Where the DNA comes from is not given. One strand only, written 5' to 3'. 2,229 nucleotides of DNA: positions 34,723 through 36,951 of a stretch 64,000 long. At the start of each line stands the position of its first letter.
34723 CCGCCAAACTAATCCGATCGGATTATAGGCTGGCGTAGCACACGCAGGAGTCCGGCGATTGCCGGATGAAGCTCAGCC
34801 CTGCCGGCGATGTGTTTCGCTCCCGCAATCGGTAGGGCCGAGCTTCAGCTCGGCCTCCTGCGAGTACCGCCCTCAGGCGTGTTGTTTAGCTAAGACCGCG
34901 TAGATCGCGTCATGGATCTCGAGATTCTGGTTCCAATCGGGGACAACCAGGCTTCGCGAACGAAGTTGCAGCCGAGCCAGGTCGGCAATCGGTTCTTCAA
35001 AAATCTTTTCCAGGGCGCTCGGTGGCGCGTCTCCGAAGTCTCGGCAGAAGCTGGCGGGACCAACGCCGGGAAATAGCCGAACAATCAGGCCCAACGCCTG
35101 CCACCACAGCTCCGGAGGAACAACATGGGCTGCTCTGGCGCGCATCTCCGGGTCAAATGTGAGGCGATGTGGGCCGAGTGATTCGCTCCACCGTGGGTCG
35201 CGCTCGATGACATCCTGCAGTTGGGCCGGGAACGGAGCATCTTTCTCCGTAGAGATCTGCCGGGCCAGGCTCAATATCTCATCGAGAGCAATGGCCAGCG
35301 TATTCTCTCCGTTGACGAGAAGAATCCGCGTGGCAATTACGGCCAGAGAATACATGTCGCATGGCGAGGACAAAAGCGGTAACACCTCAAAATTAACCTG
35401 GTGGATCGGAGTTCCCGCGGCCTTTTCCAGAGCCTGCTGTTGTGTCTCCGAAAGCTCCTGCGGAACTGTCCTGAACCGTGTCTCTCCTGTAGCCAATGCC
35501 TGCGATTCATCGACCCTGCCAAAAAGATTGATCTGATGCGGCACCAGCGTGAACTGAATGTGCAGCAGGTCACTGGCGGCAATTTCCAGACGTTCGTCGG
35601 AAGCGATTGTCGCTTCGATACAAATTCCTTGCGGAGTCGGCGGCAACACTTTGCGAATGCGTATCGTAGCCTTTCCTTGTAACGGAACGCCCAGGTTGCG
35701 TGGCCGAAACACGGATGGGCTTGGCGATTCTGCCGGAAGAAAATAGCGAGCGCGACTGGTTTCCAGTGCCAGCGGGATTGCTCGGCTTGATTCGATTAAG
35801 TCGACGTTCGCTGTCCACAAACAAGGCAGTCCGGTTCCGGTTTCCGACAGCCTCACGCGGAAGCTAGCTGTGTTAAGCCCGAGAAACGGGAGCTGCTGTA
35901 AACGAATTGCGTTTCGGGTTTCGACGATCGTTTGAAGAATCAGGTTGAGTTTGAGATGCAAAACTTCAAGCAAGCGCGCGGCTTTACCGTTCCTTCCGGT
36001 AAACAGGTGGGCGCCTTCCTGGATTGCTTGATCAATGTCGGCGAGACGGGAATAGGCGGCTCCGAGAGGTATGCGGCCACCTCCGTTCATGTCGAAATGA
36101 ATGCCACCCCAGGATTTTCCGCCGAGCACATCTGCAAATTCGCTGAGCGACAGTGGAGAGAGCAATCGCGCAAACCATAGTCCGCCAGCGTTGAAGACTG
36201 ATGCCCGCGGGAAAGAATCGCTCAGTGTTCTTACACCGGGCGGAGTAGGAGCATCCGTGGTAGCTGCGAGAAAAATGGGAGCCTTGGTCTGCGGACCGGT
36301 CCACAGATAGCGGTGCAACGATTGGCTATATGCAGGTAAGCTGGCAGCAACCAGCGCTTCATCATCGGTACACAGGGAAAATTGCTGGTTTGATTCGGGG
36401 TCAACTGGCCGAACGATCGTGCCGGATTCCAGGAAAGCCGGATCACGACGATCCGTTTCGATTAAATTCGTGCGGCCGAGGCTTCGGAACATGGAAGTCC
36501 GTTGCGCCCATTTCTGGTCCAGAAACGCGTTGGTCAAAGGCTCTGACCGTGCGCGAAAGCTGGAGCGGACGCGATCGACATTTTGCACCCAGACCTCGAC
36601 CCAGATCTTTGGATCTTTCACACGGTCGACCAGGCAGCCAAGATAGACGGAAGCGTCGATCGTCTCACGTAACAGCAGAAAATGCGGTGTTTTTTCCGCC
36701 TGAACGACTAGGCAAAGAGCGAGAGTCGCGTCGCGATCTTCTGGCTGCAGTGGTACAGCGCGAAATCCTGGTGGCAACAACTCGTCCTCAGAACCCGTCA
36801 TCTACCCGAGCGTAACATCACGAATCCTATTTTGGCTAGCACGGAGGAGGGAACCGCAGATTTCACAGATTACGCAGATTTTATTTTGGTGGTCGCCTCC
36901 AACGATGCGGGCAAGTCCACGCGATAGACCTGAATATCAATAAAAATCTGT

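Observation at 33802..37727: Three-gene block of unassignable envelope proteins: best candidate for an undescribed system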

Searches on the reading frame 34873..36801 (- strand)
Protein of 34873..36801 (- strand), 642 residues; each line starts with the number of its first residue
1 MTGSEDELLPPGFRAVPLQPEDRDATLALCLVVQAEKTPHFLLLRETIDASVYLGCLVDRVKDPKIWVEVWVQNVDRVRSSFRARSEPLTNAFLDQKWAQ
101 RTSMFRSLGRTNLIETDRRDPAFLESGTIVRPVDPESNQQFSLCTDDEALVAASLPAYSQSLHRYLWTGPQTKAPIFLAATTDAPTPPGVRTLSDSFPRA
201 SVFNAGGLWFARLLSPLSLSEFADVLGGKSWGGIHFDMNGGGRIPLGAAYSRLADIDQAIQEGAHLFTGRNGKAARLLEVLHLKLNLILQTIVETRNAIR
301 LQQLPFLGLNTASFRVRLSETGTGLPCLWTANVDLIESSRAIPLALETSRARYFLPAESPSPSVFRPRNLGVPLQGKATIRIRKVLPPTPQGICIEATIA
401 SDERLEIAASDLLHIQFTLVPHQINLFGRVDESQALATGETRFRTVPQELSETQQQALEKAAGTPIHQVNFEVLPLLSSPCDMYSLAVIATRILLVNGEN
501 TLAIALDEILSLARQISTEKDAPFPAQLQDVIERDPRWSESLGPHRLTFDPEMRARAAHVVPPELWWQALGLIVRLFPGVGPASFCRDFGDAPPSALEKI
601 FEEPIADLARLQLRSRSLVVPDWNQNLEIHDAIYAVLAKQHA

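Call 3: search_protein_families(library=pfam, proteins=[window:34873-36801:-], max_evalue=1)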
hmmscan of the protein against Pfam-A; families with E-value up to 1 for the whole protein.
window:34873-36801:- (642 aa): 0 families

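Call 4: search_protein_families(library=ncbifam, proteins=[window:34873-36801:-], max_evalue=1)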
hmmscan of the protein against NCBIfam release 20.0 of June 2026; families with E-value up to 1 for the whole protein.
window:34873-36801:- (642 aa): 0 families

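Call 5: search_protein_families(library=padloc, proteins=[window:34873-36801:-], max_evalue=1)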
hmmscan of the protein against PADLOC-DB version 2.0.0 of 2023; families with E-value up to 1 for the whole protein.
window:34873-36801:- (642 aa): 0 families

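Call 6: find_homologous_proteins(query=window:34873-36801:-)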
Query window:34873-36801:- (642 aa): 243 proteins with E <= 0.001 among 8000 candidates; the best 120 are listed.
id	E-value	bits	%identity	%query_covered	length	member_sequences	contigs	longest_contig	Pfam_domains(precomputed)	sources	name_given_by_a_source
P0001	0.0e+0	1416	98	100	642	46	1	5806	-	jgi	jgi:hypothetical protein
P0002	0.0e+0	1315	91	100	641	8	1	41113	-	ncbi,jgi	jgi:hypothetical protein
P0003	0.0e+0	1250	86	100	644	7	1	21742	-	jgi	jgi:hypothetical protein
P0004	3.2e-235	801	58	98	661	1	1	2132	-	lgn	-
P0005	3.0e-234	797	57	98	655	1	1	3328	-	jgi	jgi:hypothetical protein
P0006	4.9e-234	797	57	98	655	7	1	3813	-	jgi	jgi:hypothetical protein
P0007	1.0e-232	792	58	98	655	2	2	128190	-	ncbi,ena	ncbi:MAG: hypothetical protein WB586_11800 [Chthoniobacterales bacterium]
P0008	1.1e-232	792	57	98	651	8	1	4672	-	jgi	jgi:hypothetical protein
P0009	1.1e-232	792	57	98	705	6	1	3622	-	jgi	jgi:hypothetical protein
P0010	1.5e-232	792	56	98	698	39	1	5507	-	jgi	jgi:hypothetical protein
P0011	3.0e-232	791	58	99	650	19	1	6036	-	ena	-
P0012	3.4e-232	791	55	98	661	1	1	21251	-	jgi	jgi:hypothetical protein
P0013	5.1e-232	790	56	98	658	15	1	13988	-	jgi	jgi:hypothetical protein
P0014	5.4e-232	790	57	98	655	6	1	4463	-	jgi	jgi:hypothetical protein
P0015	9.5e-232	789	57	98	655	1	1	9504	-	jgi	jgi:hypothetical protein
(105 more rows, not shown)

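Call 7: find_encoding_contigs(protein=window:34873-36801:-, flank=10000, max_places=6)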
Protein window:34873-36801:- (642 aa): 4 contigs read that carry it; 4 places shown.
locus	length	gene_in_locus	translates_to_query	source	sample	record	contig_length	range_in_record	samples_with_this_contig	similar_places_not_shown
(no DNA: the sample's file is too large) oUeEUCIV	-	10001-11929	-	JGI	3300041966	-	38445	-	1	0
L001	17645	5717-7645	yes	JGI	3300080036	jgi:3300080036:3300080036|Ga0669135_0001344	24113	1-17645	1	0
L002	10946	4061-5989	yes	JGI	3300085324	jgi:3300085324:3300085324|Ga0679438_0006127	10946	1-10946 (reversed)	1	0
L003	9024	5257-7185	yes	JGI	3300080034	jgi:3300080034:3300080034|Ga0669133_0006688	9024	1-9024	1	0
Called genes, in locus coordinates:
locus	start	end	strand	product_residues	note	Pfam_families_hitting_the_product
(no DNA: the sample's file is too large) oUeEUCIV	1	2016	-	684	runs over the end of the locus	PF03169:OPT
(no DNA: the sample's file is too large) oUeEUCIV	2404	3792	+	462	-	PF00753:Lactamase_B, PF00581:Rhodanese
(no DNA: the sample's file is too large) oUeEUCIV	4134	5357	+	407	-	PF07690:MFS_1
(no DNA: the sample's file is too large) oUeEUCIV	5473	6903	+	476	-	PF06609:TRI12 (weak), PF07690:MFS_1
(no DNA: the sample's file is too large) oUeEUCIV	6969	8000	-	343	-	PF00356:LacI, PF13407:Peripla_BP_4, PF00532:Peripla_BP_1, PF13377:Peripla_BP_3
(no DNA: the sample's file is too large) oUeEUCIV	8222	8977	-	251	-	PF01520:Amidase_3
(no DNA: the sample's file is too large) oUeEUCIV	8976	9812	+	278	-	-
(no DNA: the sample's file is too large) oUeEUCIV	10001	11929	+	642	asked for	-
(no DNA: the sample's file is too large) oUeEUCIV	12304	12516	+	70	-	-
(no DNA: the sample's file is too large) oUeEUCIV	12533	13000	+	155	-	PF00691:OmpA (weak)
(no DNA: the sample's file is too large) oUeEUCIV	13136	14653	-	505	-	PF13489:Methyltransf_23 (weak), PF02390:Methyltransf_4, PF08241:Methyltransf_11 (weak), PF08242:Methyltransf_12, PF13649:Methyltransf_25, PF13847:Methyltransf_31, PF10119:MethyTransf_Reg, PF21782:WHD_PKMT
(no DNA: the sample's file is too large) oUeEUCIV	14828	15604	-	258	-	PF01551:Peptidase_M23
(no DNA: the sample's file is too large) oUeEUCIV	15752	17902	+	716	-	PF13567:DUF4131, PF03772:Competence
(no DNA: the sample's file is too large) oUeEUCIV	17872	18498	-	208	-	PF02390:Methyltransf_4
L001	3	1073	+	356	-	?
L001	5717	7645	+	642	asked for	-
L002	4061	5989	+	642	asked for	-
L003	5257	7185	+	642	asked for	-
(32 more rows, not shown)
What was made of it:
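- Checked: Some metagenome gene calls split it into 70 + 155 aa (call 7).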

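Call 12: find_related_loci(query=A1, collection=genome_contigs, flank=10000)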
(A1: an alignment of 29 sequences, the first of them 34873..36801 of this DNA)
Query A1 (642 aa) in genome_contigs; peptide patterns used: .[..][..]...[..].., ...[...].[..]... (x = any residue, [..] = any of these).
86 stretches matched a pattern; 26 encode a relative of the query (tblastn E <= 1e-3); 26 distinct loci.
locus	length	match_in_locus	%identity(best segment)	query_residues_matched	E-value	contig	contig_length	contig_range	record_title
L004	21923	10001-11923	91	1-642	0e+0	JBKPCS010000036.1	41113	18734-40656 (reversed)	MAG: bacterium isolate GB_EKS_MAG_00045 GB_EKS_000001853556, whole genome shotgun sequence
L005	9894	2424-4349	58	5-638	0e+0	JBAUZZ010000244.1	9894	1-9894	MAG: Chthoniobacterales bacterium isolate MFD10071_ilm_asm_bin10 k127_434382, whole genome shotgun sequence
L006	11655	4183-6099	56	12-642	0e+0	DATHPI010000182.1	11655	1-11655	MAG TPA_asm: Chthoniobacterales bacterium isolate SMAG_U12706 k141_1240033, whole genome shotgun sequence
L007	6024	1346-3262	56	12-642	0e+0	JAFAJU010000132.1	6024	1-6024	MAG: Verrucomicrobiota bacterium isolate CP_BE_BS_R3_8 BE_BS_R3_k147_2988965, whole genome shotgun sequence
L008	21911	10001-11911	54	12-640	0e+0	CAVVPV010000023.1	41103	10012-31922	MAG: uncultured Verrucomicrobiae bacterium isolate MFD02579.bin.2.20 genome assembly, contig: contig_38685, whole genome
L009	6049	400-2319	53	9-640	0e+0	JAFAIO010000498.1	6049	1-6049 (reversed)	MAG: Verrucomicrobiota bacterium isolate CP_BE_BS_R1_1 BE_BS_R1_k147_2775272, whole genome shotgun sequence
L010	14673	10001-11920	53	9-640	0e+0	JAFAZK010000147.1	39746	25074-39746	MAG: Verrucomicrobiota bacterium isolate CP_BM_RX_R9_3 BM_RX_R9_k147_3872256, whole genome shotgun sequence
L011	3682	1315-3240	55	9-642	0e+0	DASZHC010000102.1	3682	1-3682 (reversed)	MAG TPA_asm: Chthoniobacterales bacterium isolate SMAG_U6565 k141_2383272, whole genome shotgun sequence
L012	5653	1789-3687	53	13-637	0e+0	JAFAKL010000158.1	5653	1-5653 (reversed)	MAG: Verrucomicrobiota bacterium isolate CP_BE_RX_10 BE_RX_k147_587792, whole genome shotgun sequence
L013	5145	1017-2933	53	12-642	0e+0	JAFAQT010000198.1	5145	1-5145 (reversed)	MAG: Verrucomicrobiota bacterium isolate CP_BM_ER_71 BM_ER_k147_2435075, whole genome shotgun sequence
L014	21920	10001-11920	53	9-640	0e+0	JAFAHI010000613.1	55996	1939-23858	MAG: Verrucomicrobiota bacterium isolate CP_BE_BS_17 BE_BS_k147_7389634, whole genome shotgun sequence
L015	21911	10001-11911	53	12-640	0e+0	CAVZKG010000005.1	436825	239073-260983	MAG: uncultured Verrucomicrobiae bacterium isolate MFD04463.bin.1.65 genome assembly, contig: contig_6796, whole genome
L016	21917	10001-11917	56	12-642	0e+0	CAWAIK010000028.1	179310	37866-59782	MAG: uncultured Verrucomicrobiae bacterium isolate MFD03346.bin.2.54 genome assembly, contig: contig_54481, whole genome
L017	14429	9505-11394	51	4-633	0e+0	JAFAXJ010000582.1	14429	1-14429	MAG: Verrucomicrobiota bacterium isolate CP_BM_RX_85 BM_RX_k147_12583164, whole genome shotgun sequence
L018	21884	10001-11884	48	9-635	1e-177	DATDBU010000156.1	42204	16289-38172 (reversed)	MAG TPA_asm: Chthoniobacterales bacterium isolate SMAG_U130 k141_1706715, whole genome shotgun sequence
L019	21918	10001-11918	58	12-642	0e+0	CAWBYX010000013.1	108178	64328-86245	MAG: uncultured Verrucomicrobiae bacterium isolate MFD00964.bin.1.257 genome assembly, contig: contig_2894, whole genome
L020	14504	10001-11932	42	9-642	8e-148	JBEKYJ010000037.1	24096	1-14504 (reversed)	MAG: Verrucomicrobiia bacterium isolate SPRUCE 672 SPRUCE_672_37, whole genome shotgun sequence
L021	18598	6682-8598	55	12-642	0e+0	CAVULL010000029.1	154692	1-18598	MAG: uncultured Verrucomicrobiae bacterium isolate MFD06435.bin.2.21 genome assembly, contig: contig_40572, whole genome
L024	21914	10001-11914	56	12-642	0e+0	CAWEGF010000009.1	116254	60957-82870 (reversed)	MAG: uncultured Verrucomicrobiae bacterium isolate MFD01213.bin.2.98 genome assembly, contig: contig_17312, whole genome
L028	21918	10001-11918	43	12-642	1e-113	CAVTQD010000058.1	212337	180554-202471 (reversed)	MAG: uncultured Verrucomicrobiae bacterium isolate MFD00822.bin.2.131 genome assembly, contig: contig_86554, whole genom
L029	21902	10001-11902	32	13-633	7e-98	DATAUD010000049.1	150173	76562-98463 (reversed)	MAG TPA_asm: Verrucomicrobiia bacterium isolate SMAG_U5563 k141_1728084, whole genome shotgun sequence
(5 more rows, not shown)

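Call 23: predict_structure(alignment_id=A1)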
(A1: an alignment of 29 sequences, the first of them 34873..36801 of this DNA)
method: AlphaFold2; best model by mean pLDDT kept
length: 642 residues; sequences in the alignment: 29
mean_pLDDT: 58.6   pTM: 0.40
mean pLDDT of the five models: 58.6, 58.4, 57.8, 55.3, 51.5
residues with pLDDT >= 90: 8; 70-90: 235; 50-70: 164; < 50: 235
segments of 3 or more residues with pLDDT < 50: 1-7, 47-49, 75-118, 205-208, 210-272, 301-372, 475-481, 588-596, 619-642
pLDDT, mean of each block of 10 residues (from residue 1): 39 69 58 66 55 64 60 45 28 35 33 43 66 79 80 74 74 77 65 74 51 39 33 31 27 32 30 56 67 58 34 35 32 31 24 27 34 73 81 82 65 76 77 61 78 86 86 51 64 74 77 77 82 86 82 75 87 78 58 48 81 60 38 40 38
secondary structure, 60 per line:
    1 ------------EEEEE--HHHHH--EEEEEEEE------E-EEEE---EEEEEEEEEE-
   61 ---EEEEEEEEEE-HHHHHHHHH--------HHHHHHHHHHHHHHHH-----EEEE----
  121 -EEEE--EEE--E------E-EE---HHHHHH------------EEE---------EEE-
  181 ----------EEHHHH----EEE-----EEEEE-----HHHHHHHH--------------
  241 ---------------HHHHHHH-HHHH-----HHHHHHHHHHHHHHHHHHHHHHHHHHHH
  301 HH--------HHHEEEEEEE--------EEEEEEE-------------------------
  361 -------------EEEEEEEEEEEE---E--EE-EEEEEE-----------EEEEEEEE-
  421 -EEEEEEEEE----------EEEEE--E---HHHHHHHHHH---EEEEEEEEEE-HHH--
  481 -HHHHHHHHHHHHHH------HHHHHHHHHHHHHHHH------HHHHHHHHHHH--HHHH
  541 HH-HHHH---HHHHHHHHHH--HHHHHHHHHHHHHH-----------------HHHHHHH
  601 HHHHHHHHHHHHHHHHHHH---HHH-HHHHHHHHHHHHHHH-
elements in order: E13-17 H20-24 E27-34 E43-46 E50-59 E64-73 H75-83 H92-107 E113-116 E122-125 E128-130 H147-152 E165-167 E177-179 H193-196 E201-203 E209-213 H219-226 H256-262 H264-267 H273-302 E314-320 E329-335 E374-385 E395-400 E412-419 E422-430 E441-445 H452-461 E465-474 H482-495 H502-517 H524-534 H537-542 H544-547 H551-560 H563-576 H594-619 H627-641
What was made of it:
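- Tried and rejected: The first AF2 run, with 29 close homologues, was poor (pLDDT 58.6; call 23).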

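Call 24: search_protein_representatives(alignment_id=A1)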
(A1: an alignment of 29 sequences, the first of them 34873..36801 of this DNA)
Query: 29 sequences, 655 profile positions. Proteins with E-value up to 0.001 (for the whole library): 953; up to 1e-10: 622; up to 1e-30: 401. The best 150 are listed.
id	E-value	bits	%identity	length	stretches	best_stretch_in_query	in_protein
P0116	0.0e+00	1069.2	-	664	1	1-651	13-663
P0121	2.8e-214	729.5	-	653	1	7-650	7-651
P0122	2.3e-204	696.8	-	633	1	10-647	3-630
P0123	1.5e-193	661.0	-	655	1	6-649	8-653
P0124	3.1e-187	640.1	-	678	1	8-645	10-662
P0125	7.5e-187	638.9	-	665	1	5-645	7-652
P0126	4.4e-186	636.3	-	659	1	10-648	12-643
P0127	1.2e-183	628.3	-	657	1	8-645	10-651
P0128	1.0e-182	625.2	-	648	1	8-649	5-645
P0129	3.3e-182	623.5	-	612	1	46-644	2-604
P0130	3.9e-182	623.3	-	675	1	10-644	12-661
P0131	3.2e-180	617.0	-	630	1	9-645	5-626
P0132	3.3e-180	616.9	-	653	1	10-647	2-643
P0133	5.1e-180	616.3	-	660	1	6-641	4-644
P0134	4.2e-178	610.0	-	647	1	7-646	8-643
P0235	7.1e-134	463.8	-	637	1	10-646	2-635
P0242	2.7e-131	455.3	-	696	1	11-649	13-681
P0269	6.0e-121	421.1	-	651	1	10-641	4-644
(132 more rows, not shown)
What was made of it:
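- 953 family representatives, all full length at about 650 aa (call 24).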

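Call 27: search_solved_structures(query=A2, max_evalue=10, show_alignments=2)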
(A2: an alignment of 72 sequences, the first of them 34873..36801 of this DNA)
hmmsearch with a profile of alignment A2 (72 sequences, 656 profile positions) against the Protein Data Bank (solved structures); distinct sequences matched with E-value up to 10: 2.
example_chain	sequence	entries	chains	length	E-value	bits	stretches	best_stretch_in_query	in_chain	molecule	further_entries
4bvx_B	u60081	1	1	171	1.3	10.4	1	51-92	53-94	EUKARYOTIC TRANSLATION ELONGATION FACTOR 1 EPSILON-1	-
2uz8_A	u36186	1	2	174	1.3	10.3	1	51-92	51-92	EUKARYOTIC TRANSLATION ELONGATION FACTOR 1 EPSILON-1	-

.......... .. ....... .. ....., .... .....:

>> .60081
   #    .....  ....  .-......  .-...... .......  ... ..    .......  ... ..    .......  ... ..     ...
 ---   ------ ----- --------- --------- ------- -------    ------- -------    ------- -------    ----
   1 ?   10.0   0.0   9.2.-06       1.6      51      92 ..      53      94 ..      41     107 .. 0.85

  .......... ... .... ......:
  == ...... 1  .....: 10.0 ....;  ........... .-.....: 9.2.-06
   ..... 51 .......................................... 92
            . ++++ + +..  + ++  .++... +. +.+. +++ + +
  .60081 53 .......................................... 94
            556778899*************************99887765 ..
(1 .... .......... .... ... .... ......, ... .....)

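Call 28: search_protein_families(library=pfam, alignment_id=A2, max_evalue=0.01)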
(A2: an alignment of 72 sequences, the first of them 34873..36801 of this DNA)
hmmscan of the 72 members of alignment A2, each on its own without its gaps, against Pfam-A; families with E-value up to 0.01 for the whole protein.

A. member 1, window:34873-36801:- (642 aa): 0 families

B. families by the number of members that match (of 72 scanned): 1 family
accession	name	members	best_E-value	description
PF12804.13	NTP_transf_3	1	0.008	MobA-like NTP transferase domain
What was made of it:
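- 34873..36801 (-): B: 642-aa cytoplasmic four-domain protein. It belongs to a large unannotated family linked to T6SS loci and is a candidate new T6SS accessory factor. Calls 3-5, 27, 28 (no known family).
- No known domain in 72 members (call 28). There is no match to the adaptor families DUF4123, DUF1795 or DUF2169 (calls 3, 28).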

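Call 32: predict_structure(alignment_id=A2)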
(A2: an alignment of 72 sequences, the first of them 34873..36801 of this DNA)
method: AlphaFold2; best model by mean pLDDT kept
length: 642 residues; sequences in the alignment: 72
mean_pLDDT: 90.3   pTM: 0.91
mean pLDDT of the five models: 90.3, 89.9, 89.2, 88.9, 88.0
residues with pLDDT >= 90: 466; 70-90: 137; 50-70: 31; < 50: 8
segments of 3 or more residues with pLDDT < 50: 1-6
pLDDT, mean of each block of 10 residues (from residue 1): 54 92 93 87 92 95 93 90 70 93 86 81 94 94 97 97 96 93 95 93 95 95 97 77 83 90 76 90 98 97 94 95 88 92 82 82 86 88 95 95 86 93 93 82 93 95 97 93 98 97 98 94 93 97 97 95 97 97 94 95 98 90 56 79 63
secondary structure, 60 per line:
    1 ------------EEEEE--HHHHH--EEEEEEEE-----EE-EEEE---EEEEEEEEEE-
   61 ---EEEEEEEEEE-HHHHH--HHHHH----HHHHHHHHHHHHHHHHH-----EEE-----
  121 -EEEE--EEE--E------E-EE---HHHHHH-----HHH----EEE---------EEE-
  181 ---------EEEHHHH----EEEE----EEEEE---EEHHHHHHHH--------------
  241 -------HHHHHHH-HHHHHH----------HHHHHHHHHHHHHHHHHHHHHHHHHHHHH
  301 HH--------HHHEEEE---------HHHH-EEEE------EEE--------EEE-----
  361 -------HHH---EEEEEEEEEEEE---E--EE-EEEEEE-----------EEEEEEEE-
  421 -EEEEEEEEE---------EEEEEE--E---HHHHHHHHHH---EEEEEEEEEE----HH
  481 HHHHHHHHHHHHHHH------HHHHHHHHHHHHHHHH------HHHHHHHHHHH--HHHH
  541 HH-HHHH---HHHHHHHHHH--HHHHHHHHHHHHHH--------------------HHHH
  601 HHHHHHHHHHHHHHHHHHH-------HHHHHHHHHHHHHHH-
elements in order: E13-17 H20-24 E27-34 E43-46 E50-59 E64-73 H75-79 H82-86 H91-107 E113-115 E122-125 E128-130 H147-152 E165-167 E177-179 E190-192 H193-196 E201-204 E209-213 H219-226 H248-254 H256-261 H272-302 E314-317 H327-330 E332-335 E342-344 E353-355 E374-385 E395-400 E412-419 E422-430 E440-445 H452-461 E465-474 H479-495 H502-517 H524-534 H537-542 H544-547 H551-560 H563-576 H597-619 H627-641
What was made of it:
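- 34873..36801 (-): Call 32 (AF2 pLDDT 90.3, pTM 0.91).
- Confident AF2 model, pLDDT 90.3 and pTM 0.91 (call 32).
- Tried and rejected: The second, with 72 diverse members, was good (call 32).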

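Call 35: fold_search(model_id=the predicted structure, library=pdb)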
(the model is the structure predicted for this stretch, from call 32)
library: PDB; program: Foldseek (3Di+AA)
matches with E <= 10: 760; with E <= 0.001: 0
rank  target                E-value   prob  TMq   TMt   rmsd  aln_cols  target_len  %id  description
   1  2y3p_B                1.7e-02  0.18  0.07  0.09  23.9       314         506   10  Crystal structure of N-terminal domain of GyrA with the antibiotic simocyclinone D8 (released 2010-12-29)
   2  6n1r_A                2.3e-02  0.21  0.07  0.08  26.6       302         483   13  Tetrahedral oligomeric complex of GyrA N-terminal fragment, solved by cryoEM in tetrahedral symmetry (released 2018-12-05)
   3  4z2c_A                3.3e-02  0.16  0.07  0.09  22.3       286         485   14  Quinolone(Moxifloxacin)-DNA cleavage complex of gyrase from S. pneumoniae (released 2016-09-14)
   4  2xzo_A                3.8e-02  0.99  0.13  0.13   6.3       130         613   17  Upf1 helicase - RNA complex (released 2011-03-30)
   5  5f9a_A                4.2e-02  0.06  0.08  0.10  22.8       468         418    8  Blood group antigen binding adhesin BabA of Helicobacter pylori strain P436 in complex with blood group H Lewis b hexa (released 2016-01-20)
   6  6ej5                  4.6e-02  0.91  0.12  0.13   7.0       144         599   12  A conserved structural element in the RNA helicase UPF1 regulates its catalytic activity in an isoform-specific manner (released 2018-01-24)
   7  2xzp                  4.8e-02  0.99  0.12  0.13   4.7       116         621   13  Upf1 helicase (released 2011-03-30)
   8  4ckk_B                5.3e-02  0.14  0.07  0.09  25.7       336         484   10  Apo structure of 55 kDa N-terminal domain of E. coli DNA gyrase A subunit (released 2014-03-12)
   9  4ckk_C                5.6e-02  0.09  0.06  0.08  25.2       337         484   12  Apo structure of 55 kDa N-terminal domain of E. coli DNA gyrase A subunit (released 2014-03-12)
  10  9gef_A                6.8e-02  0.14  0.07  0.07  22.5       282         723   11  Experimental localization of metal-binding sites reveals the role of metal ions in the delafloxacin-stabilized Strepto (released 2024-10-16)
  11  3raf_A                7.5e-02  0.12  0.07  0.09  22.1       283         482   10  Quinazolinedione-DNA cleavage complex of type IV topoisomerase from S. pneumoniae (released 2012-03-28)
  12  5yhf                  7.9e-02  0.14  0.09  0.08  16.6       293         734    9  Crystal structure of SecDF in Super-membrane-facing form (released 2018-02-14)
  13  4ckk_A                7.9e-02  0.08  0.06  0.08  25.1       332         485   11  Apo structure of 55 kDa N-terminal domain of E. coli DNA gyrase A subunit (released 2014-03-12)
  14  2gk6_A                8.3e-02  0.98  0.13  0.14   4.6       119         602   13  Structural and Functional insights into the human Upf1 helicase core (released 2007-01-09)
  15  9qwn_A                8.3e-02  0.98  0.14  0.11   6.5       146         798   13  Human UPF1 in complex with the histone stem loop RNA (released 2025-12-03)
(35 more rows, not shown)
